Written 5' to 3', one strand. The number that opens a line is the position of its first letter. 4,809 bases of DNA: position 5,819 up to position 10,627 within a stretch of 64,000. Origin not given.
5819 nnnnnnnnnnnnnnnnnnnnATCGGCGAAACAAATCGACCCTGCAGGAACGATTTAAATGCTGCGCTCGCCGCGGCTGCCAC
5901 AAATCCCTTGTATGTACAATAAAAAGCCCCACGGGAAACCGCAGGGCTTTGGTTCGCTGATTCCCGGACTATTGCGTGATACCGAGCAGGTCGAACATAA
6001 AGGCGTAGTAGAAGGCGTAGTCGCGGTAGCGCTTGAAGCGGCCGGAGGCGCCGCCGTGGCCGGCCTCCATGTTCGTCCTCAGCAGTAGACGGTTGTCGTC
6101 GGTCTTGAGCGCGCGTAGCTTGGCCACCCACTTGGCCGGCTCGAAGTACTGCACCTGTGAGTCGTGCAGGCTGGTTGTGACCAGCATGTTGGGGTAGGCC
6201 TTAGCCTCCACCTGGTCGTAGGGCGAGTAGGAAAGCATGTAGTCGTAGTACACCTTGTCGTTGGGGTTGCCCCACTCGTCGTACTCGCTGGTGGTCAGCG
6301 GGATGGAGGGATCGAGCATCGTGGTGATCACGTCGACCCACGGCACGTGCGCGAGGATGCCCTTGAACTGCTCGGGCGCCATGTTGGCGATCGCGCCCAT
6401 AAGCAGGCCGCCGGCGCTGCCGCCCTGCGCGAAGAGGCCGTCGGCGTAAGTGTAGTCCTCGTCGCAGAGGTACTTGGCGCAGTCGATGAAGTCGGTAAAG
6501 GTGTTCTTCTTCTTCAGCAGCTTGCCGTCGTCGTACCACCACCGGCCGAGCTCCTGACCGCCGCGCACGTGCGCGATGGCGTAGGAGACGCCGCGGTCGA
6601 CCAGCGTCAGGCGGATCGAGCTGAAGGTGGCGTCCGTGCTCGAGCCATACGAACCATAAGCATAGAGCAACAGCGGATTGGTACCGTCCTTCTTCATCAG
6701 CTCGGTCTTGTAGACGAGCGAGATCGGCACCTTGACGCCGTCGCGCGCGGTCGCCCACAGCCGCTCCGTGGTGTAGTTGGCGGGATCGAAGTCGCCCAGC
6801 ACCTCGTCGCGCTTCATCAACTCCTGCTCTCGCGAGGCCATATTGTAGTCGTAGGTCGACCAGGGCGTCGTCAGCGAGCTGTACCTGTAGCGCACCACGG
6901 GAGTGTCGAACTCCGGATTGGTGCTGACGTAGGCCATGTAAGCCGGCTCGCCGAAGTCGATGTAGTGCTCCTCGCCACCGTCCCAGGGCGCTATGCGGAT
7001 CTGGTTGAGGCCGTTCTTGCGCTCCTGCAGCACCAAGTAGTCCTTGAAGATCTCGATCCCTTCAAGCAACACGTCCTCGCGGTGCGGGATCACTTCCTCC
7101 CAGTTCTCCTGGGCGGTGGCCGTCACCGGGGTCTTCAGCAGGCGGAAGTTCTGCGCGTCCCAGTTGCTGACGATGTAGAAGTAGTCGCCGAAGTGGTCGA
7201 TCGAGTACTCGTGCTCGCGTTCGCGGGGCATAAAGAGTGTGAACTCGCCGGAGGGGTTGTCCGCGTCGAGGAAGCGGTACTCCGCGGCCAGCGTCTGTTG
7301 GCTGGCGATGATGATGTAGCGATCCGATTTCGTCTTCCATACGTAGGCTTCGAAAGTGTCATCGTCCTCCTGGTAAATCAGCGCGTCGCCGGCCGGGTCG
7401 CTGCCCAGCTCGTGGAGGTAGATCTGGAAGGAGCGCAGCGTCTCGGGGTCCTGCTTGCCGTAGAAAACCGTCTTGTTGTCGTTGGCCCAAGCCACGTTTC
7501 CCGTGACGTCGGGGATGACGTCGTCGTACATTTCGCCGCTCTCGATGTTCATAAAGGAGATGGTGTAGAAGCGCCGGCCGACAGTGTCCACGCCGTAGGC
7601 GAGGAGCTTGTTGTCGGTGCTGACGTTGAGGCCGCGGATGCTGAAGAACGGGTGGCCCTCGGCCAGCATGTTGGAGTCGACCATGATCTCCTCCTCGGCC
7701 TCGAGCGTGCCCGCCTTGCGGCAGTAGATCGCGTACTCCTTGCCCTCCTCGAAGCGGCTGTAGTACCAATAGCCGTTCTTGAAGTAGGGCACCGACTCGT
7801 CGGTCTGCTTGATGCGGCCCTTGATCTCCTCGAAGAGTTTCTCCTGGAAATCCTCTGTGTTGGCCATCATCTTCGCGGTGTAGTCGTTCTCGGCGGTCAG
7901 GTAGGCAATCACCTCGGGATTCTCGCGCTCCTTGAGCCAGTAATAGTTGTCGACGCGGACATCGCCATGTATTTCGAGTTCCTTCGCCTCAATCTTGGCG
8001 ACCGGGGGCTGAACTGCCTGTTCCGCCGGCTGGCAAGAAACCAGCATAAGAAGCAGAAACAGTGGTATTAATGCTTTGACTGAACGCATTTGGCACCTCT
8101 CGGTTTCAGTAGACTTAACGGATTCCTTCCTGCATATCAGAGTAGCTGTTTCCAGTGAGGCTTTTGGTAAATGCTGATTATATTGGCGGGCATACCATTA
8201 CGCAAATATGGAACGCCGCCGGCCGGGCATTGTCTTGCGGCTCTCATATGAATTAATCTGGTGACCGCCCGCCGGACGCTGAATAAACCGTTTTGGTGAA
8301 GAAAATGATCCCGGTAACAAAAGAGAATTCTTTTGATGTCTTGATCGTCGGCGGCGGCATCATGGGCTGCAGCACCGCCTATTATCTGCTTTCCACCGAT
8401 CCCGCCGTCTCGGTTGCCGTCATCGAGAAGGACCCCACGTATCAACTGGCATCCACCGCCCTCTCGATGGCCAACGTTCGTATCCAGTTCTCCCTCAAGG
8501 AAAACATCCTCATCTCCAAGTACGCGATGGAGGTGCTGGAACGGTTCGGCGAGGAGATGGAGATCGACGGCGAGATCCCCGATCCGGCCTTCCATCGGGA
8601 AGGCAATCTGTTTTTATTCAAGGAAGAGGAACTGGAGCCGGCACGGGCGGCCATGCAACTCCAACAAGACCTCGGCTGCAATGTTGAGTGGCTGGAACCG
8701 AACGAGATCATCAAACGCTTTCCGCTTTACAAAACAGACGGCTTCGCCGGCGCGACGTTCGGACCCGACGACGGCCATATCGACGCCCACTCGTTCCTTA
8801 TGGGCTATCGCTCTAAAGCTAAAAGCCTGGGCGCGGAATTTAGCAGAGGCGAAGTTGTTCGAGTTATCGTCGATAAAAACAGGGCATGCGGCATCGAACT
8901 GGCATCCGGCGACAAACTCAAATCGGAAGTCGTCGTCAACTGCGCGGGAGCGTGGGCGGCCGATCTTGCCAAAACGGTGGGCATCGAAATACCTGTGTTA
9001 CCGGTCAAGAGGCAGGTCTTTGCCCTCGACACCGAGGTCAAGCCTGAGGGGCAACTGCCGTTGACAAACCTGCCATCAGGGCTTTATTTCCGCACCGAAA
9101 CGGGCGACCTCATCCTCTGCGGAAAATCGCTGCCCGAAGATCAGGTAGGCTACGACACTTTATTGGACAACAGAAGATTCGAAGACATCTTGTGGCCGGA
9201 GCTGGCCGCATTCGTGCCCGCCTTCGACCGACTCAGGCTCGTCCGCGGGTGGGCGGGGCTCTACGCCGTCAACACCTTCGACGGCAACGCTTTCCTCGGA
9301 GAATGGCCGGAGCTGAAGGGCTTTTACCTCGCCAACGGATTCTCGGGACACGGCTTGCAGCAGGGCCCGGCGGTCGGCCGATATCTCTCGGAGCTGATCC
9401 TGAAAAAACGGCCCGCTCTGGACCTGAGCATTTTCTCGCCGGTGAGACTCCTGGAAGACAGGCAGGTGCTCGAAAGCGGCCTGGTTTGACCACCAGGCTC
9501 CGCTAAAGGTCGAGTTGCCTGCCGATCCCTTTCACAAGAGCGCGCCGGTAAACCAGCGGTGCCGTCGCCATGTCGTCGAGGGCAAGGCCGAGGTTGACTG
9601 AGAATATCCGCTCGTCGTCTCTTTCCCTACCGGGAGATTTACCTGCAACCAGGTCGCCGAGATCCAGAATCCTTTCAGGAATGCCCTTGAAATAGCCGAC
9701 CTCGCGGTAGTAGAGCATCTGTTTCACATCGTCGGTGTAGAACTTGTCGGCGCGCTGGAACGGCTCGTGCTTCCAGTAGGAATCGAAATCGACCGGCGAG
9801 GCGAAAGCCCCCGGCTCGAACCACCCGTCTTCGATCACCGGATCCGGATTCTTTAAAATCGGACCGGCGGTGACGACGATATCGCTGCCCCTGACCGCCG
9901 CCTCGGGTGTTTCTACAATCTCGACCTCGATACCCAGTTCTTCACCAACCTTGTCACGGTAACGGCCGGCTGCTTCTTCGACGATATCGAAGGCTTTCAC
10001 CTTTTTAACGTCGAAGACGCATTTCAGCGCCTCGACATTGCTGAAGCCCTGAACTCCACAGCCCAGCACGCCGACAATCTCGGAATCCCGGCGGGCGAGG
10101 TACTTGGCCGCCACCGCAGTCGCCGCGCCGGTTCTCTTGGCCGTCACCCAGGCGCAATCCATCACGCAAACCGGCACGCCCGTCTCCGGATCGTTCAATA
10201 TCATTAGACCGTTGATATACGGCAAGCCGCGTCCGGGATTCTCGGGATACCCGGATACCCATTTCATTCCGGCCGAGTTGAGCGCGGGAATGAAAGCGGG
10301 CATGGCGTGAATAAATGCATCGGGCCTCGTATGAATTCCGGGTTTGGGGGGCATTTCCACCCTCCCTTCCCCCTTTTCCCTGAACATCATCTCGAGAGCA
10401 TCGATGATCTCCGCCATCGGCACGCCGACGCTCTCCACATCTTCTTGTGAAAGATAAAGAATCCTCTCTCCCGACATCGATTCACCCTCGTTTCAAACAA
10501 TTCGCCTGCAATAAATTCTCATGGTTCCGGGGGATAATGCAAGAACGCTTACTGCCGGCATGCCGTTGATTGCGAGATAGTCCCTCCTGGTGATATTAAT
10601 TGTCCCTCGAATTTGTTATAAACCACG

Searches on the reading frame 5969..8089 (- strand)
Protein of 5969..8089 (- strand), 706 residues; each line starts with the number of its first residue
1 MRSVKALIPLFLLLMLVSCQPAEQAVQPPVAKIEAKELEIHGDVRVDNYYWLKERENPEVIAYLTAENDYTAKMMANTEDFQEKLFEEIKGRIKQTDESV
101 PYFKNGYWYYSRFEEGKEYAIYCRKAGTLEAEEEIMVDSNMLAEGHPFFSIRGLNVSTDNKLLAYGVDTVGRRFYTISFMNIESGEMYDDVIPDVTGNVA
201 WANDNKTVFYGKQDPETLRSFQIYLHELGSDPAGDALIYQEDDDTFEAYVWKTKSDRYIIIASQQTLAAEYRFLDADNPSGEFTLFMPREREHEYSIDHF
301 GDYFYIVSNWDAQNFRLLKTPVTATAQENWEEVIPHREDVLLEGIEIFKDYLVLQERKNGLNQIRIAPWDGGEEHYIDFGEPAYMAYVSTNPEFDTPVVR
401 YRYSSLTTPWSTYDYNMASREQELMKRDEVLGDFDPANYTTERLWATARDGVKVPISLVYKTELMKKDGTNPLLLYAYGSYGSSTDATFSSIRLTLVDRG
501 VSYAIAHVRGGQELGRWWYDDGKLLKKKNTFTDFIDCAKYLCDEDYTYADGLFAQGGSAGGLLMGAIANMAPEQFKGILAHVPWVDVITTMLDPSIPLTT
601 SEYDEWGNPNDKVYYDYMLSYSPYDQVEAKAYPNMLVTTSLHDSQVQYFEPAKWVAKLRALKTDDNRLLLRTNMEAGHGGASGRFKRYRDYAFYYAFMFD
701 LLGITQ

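Call 60: search_protein_families(library=pfam, proteins=[window:5969-8089:-], max_evalue=0.00001)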
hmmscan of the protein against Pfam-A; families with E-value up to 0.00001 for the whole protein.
window:5969-8089:- (706 aa): 2 families
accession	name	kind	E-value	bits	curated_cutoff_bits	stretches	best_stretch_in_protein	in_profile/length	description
PF02897.21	Peptidase_S9_N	-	4.6e-115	385.1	24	1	28-426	1-412/414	Prolyl oligopeptidase, N-terminal beta-propeller domain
PF00326.27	Peptidase_S9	-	1.5e-63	214.6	22.6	1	489-703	3-211/213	Prolyl oligopeptidase family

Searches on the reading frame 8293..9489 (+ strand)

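Call 60: search_protein_families(library=pfam, proteins=[window:8293-9489:+], max_evalue=0.00001)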
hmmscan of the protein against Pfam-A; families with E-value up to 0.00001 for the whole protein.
window:8293-9489:+ (398 aa): 1 family
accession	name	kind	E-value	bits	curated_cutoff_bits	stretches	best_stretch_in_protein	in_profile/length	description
PF01266.30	DAO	-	5.8e-65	220.6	27.9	1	15-368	1-353/353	FAD dependent oxidoreductase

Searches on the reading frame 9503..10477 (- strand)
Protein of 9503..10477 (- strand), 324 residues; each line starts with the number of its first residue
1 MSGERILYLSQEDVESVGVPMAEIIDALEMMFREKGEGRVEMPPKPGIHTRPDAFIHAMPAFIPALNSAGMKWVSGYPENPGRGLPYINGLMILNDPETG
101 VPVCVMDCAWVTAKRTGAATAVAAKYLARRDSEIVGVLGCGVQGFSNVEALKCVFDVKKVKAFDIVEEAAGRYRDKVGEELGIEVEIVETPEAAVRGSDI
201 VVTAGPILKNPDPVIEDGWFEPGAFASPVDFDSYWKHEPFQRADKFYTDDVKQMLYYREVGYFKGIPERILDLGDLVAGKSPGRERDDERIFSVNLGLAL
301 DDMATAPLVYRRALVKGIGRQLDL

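Call 35: search_protein_families(library=ncbifam, proteins=[window:9503-10477:-], max_evalue=0.001)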
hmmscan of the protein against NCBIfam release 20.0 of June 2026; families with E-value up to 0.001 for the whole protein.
window:9503-10477:- (324 aa): 13 families
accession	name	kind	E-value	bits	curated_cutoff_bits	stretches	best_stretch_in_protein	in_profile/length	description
TIGR02371.1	ala_DH_arch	equivalog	1.4e-66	224.9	409.15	1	6-324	2-324/325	alanine dehydrogenase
TIGR03944.1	dehyd_SbnB_fam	equivalog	4.1e-47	160.8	326.9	1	7-323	2-325/327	2,3-diaminopropionate biosynthesis protein SbnB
NF006379.0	PRK08618.1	equivalog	1.8e-44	152.4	417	1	7-323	2-325/326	ornithine cyclodeaminase family protein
NF006141.0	PRK08291.1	equivalog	7.7e-44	150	408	1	6-320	4-326/330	cyclodeaminase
NF004848.0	PRK06199.1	subfamily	2.3e-43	148.7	362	2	50-226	72-255/379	tyramine oxidase subunit B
TIGR02992.1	ectoine_eutC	equivalog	1.5e-41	142.6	471.65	1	9-320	4-323/326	ectoine utilization protein EutC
NF004793.0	PRK06141.1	equivalog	3.4e-34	118.3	322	1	9-225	4-214/314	bifunctional Delta(1)-pyrroline-2-carboxylate/Delta(1)-piperideine-2-carboxylate reductase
NF005762.1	PRK07589.1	equivalog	1.5e-29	103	350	1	42-324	41-320/334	ornithine cyclodeaminase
NF005296.0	PRK06823.1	equivalog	1e-28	100.3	438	1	22-310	16-310/315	ornithine cyclodeaminase family protein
NF005603.0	PRK07340.1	equivalog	3.7e-26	92.1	266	1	19-205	16-198/307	delta(1)-pyrroline-2-carboxylate reductase family protein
NF045643.1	ImmsucRedBhcD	equivalog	1.7e-25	90.1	500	1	67-324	62-321/321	iminosuccinate reductase BhcD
NF045512.1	PyrPipCarbRedLhpI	equivalog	1.8e-20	73.3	400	1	19-188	12-178/298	bifunctional Delta(1)-pyrroline-2-carboxylate/Delta(1)-piperideine-2-carboxylate reductase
NF005011.0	PRK06407.1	subfamily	9.7e-16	57.8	337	1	6-203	2-189/302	ornithine cyclodeaminase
